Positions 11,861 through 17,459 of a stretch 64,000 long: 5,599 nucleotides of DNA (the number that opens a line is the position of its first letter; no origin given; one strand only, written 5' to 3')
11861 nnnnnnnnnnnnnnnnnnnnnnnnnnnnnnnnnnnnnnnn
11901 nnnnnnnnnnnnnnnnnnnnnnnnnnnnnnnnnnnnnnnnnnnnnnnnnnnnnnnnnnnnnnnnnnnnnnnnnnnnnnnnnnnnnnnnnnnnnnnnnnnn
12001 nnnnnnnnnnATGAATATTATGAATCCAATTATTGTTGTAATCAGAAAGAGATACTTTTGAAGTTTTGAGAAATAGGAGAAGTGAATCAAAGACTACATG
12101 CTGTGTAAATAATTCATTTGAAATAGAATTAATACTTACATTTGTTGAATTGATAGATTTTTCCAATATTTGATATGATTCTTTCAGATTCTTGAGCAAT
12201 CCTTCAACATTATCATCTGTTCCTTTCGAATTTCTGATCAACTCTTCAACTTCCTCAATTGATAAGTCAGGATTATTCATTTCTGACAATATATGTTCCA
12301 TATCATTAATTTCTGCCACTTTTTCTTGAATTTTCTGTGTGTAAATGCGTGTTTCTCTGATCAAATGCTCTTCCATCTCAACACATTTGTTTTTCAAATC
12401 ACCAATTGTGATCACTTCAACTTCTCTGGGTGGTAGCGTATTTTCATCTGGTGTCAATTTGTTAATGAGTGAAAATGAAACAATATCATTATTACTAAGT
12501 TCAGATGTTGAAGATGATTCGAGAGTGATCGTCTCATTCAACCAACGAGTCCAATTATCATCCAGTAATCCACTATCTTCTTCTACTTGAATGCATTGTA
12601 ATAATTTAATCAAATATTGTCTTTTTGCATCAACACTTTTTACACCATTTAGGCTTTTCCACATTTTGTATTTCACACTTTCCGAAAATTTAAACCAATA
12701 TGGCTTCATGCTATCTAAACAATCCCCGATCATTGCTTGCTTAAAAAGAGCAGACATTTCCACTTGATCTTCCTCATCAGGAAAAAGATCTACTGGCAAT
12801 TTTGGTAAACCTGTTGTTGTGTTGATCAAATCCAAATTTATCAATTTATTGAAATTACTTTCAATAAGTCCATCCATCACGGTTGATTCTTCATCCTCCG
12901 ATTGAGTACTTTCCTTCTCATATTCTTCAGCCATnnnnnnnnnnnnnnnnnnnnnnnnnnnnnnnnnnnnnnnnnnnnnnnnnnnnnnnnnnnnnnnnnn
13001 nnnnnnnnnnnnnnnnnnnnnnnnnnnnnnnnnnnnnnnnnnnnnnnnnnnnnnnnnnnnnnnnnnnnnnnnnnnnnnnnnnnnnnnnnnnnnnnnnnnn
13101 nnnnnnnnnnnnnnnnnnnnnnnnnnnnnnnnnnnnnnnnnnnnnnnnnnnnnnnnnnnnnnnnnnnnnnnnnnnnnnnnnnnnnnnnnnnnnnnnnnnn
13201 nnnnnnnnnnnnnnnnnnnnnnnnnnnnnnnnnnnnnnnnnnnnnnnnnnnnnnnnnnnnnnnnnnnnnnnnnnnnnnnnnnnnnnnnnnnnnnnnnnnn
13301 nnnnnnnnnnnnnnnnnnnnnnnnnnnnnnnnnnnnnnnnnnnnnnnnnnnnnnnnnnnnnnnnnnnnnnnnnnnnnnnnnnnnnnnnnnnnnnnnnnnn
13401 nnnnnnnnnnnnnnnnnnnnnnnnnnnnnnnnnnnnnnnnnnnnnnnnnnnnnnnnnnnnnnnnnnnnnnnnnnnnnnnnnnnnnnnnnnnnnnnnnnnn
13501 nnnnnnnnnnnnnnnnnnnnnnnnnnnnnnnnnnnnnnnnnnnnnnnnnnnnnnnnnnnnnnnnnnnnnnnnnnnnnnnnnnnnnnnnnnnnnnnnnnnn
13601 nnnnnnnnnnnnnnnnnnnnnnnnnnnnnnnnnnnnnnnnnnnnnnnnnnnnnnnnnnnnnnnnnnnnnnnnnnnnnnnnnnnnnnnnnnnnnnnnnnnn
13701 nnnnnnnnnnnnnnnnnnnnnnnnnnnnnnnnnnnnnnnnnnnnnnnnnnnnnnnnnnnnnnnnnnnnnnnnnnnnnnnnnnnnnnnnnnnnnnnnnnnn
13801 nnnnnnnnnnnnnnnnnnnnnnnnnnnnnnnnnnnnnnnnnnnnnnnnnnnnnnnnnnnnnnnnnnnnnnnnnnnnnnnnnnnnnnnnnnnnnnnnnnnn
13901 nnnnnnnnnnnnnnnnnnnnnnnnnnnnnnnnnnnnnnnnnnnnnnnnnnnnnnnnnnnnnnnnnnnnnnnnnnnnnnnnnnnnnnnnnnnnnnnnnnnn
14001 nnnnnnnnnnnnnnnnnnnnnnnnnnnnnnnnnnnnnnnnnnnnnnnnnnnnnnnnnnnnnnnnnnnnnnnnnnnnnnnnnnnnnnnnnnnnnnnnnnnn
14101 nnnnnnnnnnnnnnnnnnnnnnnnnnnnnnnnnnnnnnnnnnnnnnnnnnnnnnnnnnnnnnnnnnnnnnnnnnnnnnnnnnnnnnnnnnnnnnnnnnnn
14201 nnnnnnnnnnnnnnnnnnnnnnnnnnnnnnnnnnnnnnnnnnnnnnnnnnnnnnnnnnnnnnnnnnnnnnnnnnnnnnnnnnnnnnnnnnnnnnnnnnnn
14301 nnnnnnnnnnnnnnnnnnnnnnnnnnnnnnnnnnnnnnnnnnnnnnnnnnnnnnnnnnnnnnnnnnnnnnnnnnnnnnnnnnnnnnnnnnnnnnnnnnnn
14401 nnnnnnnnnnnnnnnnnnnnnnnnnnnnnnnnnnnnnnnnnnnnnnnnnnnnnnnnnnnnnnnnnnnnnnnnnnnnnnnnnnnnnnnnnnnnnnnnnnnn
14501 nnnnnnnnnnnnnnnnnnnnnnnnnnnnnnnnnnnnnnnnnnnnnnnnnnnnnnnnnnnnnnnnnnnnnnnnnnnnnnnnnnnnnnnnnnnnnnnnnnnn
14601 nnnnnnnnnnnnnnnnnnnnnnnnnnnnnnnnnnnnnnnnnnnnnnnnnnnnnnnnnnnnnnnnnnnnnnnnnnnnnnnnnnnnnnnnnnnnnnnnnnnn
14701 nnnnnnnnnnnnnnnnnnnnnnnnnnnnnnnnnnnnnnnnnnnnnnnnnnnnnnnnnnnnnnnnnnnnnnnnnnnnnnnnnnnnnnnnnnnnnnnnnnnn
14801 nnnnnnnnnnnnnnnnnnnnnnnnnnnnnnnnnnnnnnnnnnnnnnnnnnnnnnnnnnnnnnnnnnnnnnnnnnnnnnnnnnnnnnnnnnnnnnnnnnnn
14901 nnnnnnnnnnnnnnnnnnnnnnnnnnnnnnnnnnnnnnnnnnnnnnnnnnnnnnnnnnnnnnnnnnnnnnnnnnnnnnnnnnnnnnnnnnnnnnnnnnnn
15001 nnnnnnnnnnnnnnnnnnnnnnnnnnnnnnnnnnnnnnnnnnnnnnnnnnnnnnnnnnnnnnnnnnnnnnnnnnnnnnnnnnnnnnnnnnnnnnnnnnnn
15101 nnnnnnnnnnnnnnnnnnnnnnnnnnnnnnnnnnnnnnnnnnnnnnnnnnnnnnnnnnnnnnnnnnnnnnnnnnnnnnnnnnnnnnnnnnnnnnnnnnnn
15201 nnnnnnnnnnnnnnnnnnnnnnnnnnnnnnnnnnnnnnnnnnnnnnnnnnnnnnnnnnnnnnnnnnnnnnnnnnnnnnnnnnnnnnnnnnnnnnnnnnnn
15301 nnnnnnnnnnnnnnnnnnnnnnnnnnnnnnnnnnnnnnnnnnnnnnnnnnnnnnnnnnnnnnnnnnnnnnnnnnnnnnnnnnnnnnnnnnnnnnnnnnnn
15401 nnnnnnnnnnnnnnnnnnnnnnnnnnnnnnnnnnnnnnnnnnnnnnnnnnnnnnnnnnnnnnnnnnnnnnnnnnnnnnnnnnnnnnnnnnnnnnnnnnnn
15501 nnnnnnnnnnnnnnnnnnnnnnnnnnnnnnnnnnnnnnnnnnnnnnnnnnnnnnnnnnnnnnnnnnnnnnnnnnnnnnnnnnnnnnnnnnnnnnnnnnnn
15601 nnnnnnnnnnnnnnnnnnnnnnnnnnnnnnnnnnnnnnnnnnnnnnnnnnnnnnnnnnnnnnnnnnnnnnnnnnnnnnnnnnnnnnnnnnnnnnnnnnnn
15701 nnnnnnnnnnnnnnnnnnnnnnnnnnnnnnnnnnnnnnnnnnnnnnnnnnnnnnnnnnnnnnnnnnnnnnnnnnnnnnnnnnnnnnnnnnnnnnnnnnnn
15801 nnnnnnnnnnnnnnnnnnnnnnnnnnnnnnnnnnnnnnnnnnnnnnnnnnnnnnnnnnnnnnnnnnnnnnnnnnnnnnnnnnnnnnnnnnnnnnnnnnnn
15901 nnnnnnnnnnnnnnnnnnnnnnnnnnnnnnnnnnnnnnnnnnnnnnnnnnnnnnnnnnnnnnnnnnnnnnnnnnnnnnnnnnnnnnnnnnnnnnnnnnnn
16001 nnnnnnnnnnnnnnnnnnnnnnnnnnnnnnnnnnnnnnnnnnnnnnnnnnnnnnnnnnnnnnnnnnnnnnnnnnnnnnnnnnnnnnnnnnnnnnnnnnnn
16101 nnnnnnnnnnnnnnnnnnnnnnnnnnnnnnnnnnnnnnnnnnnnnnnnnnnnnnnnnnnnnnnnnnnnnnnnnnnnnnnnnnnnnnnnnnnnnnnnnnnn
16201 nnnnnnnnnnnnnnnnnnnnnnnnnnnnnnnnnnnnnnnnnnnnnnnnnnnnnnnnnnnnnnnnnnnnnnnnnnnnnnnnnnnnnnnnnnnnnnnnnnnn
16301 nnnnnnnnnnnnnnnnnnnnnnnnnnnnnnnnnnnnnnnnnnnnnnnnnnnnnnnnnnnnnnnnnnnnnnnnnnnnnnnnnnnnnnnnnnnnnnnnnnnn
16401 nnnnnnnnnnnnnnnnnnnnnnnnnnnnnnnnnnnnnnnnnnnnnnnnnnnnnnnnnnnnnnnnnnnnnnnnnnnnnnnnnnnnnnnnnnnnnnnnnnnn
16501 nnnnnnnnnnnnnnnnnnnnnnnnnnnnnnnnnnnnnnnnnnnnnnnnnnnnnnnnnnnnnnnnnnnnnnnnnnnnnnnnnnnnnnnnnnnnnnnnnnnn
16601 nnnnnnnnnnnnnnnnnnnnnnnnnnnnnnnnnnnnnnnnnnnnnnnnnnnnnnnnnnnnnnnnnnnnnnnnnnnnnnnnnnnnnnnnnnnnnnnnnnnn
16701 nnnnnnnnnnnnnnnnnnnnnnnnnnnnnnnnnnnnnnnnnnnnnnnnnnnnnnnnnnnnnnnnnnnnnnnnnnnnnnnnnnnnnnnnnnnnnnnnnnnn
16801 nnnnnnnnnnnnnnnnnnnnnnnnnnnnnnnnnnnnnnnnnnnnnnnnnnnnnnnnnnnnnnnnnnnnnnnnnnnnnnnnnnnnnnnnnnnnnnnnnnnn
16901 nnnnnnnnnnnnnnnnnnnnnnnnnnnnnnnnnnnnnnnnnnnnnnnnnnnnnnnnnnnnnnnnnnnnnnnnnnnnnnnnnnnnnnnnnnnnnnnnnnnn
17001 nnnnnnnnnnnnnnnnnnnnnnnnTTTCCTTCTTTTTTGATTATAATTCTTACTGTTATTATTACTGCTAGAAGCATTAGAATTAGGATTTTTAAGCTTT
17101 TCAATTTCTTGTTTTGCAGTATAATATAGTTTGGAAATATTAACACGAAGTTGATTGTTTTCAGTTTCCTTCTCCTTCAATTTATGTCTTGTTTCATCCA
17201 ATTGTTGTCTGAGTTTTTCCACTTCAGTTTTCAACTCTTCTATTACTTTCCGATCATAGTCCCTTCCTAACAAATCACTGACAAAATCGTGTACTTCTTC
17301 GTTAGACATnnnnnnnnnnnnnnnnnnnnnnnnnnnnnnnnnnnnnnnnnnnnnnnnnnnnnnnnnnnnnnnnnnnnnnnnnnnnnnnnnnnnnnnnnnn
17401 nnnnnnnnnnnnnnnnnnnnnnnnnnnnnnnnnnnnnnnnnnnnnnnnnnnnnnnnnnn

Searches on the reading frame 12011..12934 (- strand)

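Call 34: search_protein_families(library=pfam, proteins=[window:12011-12934:-], max_evalue=0.0001)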
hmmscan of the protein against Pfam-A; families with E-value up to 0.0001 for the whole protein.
window:12011-12934:- (308 aa): 1 family
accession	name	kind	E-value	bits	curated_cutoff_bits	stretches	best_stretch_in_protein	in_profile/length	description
PF00887.24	ACBP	-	6.2e-14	52.4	28.3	1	52-108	18-73/76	Acyl CoA binding protein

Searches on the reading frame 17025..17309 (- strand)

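Call 35: search_protein_families(library=pfam, proteins=[window:17025-17309:-], max_evalue=0.0001)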
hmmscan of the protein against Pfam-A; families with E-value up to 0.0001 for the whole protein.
window:17025-17309:- (95 aa): 1 family
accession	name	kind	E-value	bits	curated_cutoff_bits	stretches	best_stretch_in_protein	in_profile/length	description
PF01166.23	TSC22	-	8.2e-05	23.1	30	0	28-59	14-45/57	TSC-22/dip/bun family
